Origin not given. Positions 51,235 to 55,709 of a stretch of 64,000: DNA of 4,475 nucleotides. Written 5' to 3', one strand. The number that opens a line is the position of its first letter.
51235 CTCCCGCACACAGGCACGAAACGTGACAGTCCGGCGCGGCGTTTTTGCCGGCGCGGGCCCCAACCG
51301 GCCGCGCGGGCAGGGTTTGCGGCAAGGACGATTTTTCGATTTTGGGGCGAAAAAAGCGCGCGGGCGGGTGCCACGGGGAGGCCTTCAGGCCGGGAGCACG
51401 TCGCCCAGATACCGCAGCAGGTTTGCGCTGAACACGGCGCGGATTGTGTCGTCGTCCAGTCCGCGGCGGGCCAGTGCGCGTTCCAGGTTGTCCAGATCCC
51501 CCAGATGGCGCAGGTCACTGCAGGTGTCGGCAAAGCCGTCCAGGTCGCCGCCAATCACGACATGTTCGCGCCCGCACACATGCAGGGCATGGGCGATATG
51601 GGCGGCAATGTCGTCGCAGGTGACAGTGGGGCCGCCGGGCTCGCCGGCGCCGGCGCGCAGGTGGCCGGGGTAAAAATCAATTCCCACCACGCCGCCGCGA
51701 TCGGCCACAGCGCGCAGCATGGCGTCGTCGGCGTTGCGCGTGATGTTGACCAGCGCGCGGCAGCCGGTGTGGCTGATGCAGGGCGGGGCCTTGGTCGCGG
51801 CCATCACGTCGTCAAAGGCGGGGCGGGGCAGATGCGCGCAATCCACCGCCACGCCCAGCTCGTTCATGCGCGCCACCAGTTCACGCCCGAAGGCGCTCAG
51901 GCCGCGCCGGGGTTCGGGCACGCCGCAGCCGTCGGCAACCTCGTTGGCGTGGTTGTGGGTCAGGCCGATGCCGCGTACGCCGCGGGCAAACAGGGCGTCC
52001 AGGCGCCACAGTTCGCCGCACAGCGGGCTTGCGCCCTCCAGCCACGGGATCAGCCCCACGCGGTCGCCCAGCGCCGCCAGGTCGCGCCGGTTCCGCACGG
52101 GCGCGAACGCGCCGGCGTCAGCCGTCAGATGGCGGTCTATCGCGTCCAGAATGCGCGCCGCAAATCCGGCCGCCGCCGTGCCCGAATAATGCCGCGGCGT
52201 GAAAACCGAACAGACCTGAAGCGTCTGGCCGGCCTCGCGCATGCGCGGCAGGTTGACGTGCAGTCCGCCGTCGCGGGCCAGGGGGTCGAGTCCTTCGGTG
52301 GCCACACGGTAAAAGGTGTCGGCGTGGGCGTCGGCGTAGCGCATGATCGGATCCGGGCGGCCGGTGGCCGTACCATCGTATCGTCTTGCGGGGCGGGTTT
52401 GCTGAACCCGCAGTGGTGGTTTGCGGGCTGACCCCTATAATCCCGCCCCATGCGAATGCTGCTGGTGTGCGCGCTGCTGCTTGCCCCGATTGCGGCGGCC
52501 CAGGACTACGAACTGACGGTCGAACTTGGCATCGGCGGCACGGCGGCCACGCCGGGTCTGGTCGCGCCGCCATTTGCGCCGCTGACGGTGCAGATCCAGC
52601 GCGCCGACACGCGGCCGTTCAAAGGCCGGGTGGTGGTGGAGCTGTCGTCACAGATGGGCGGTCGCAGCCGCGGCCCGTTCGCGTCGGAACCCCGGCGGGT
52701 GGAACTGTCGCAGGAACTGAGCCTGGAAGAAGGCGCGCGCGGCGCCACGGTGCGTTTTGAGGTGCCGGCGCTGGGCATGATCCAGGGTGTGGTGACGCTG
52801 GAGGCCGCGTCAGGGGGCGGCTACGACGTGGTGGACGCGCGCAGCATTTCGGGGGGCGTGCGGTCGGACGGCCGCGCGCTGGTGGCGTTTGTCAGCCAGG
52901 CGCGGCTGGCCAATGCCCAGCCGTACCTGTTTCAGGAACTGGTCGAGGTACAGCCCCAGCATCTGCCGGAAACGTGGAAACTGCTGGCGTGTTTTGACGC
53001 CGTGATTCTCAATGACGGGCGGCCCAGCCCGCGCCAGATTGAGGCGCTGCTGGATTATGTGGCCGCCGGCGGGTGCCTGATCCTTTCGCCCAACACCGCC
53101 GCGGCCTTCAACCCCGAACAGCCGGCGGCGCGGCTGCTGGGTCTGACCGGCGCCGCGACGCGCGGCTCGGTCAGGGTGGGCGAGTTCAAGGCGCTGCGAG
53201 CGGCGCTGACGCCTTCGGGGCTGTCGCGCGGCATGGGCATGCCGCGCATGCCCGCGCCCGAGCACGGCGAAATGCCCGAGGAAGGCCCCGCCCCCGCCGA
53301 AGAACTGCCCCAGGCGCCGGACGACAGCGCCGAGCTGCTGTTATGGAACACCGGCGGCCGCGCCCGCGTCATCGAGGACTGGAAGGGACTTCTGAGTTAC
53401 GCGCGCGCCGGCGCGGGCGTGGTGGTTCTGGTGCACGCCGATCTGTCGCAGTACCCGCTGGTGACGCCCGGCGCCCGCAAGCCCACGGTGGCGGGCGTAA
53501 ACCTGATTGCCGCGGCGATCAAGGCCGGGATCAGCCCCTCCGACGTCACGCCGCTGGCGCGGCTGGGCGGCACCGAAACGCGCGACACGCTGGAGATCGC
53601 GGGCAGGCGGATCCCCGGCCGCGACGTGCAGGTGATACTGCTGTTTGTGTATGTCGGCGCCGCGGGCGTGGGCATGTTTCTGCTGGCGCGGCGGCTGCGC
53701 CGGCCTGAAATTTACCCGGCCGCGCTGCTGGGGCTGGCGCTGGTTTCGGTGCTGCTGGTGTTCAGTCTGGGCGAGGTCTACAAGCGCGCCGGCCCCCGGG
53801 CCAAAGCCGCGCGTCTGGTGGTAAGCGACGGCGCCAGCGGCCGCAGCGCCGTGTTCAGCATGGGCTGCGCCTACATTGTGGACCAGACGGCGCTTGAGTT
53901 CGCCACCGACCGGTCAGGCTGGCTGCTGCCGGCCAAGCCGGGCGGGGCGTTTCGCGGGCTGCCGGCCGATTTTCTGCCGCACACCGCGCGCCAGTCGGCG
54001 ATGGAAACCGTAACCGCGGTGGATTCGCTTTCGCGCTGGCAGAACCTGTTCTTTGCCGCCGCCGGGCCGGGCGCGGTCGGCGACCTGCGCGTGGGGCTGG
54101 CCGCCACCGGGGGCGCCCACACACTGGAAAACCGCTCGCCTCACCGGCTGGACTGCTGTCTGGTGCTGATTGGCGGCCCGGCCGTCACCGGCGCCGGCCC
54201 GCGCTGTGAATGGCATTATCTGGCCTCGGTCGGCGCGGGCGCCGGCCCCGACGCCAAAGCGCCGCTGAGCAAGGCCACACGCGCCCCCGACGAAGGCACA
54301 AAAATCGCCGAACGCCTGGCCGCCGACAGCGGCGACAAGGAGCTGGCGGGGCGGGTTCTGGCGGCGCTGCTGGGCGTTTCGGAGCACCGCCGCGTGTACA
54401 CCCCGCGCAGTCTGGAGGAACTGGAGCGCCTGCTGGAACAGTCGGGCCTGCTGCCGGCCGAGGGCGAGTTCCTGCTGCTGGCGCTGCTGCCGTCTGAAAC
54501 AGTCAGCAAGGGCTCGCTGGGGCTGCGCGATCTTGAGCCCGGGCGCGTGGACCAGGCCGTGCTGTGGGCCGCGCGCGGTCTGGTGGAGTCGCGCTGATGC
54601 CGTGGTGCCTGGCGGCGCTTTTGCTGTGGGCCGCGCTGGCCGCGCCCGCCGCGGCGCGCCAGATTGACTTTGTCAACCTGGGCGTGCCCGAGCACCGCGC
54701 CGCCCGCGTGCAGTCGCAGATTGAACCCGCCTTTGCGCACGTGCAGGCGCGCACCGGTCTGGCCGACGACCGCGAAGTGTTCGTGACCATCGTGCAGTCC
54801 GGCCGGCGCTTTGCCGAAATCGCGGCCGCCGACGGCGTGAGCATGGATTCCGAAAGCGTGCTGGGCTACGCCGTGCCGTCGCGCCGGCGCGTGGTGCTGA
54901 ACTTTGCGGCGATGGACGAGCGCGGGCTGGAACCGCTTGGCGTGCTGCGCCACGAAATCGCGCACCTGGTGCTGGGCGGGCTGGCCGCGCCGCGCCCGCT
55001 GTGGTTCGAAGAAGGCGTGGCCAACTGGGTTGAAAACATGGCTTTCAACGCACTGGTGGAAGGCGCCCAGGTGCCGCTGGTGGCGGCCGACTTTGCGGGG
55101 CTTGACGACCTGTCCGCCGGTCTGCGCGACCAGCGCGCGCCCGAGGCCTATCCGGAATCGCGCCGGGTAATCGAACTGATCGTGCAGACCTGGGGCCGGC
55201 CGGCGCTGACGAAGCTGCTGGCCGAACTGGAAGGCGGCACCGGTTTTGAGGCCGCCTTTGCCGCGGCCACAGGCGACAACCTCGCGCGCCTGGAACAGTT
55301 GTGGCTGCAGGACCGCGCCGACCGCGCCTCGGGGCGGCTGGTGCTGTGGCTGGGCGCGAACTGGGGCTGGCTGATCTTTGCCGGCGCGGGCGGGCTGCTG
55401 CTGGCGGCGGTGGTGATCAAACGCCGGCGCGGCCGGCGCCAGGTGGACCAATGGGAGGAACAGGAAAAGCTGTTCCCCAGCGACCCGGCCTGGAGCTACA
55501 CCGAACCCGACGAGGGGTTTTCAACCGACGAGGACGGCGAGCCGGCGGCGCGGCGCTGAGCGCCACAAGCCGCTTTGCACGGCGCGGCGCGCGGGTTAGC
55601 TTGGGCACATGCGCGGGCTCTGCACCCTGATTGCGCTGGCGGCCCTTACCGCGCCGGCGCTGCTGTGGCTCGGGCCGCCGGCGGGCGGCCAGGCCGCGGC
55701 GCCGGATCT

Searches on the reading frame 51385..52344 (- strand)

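Call 85: search_protein_families(library=pfam, proteins=[window:51385-52344:-], max_evalue=0.01)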
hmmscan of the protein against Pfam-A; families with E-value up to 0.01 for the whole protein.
window:51385-52344:- (319 aa): 1 family
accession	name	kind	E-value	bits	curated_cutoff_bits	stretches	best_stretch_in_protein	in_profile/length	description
PF01244.27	Peptidase_M19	-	4.7e-72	243.3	26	1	4-313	9-317/319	Membrane dipeptidase (Peptidase family M19)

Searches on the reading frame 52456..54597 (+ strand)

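Call 64: search_protein_families(library=pfam, proteins=[window:52456-54597:+], max_evalue=0.001)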
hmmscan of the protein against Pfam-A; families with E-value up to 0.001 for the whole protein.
window:52456-54597:+ (713 aa): 0 families

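Call 85: search_protein_families(library=pfam, proteins=[window:52456-54597:+], max_evalue=0.01)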
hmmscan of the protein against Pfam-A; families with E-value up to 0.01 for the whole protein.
window:52456-54597:+ (713 aa): 1 family
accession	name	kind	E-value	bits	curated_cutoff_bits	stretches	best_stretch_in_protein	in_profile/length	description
PF14258.12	DUF4350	-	0.001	19.8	30.4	1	183-226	42-76/181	Domain of unknown function (DUF4350)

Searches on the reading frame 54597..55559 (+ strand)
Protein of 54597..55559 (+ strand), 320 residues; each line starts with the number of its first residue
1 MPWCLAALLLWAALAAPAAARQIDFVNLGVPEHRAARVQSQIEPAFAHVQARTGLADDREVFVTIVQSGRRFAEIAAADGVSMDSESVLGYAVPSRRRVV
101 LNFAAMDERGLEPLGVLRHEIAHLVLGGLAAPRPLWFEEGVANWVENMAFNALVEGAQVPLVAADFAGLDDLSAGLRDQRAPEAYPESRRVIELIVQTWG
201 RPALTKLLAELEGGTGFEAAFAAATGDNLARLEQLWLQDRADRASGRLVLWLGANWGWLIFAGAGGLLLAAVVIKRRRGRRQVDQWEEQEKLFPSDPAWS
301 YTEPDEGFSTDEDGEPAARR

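Call 64: search_protein_families(library=pfam, proteins=[window:54597-55559:+], max_evalue=0.001)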
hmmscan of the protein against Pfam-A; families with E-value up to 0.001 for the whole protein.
window:54597-55559:+ (320 aa): 1 family
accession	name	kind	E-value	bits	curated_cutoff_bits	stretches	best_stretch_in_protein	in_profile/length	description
PF13485.12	Peptidase_MA_2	-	1.2e-07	32.2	32.4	1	117-236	70-195/201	Peptidase MA superfamily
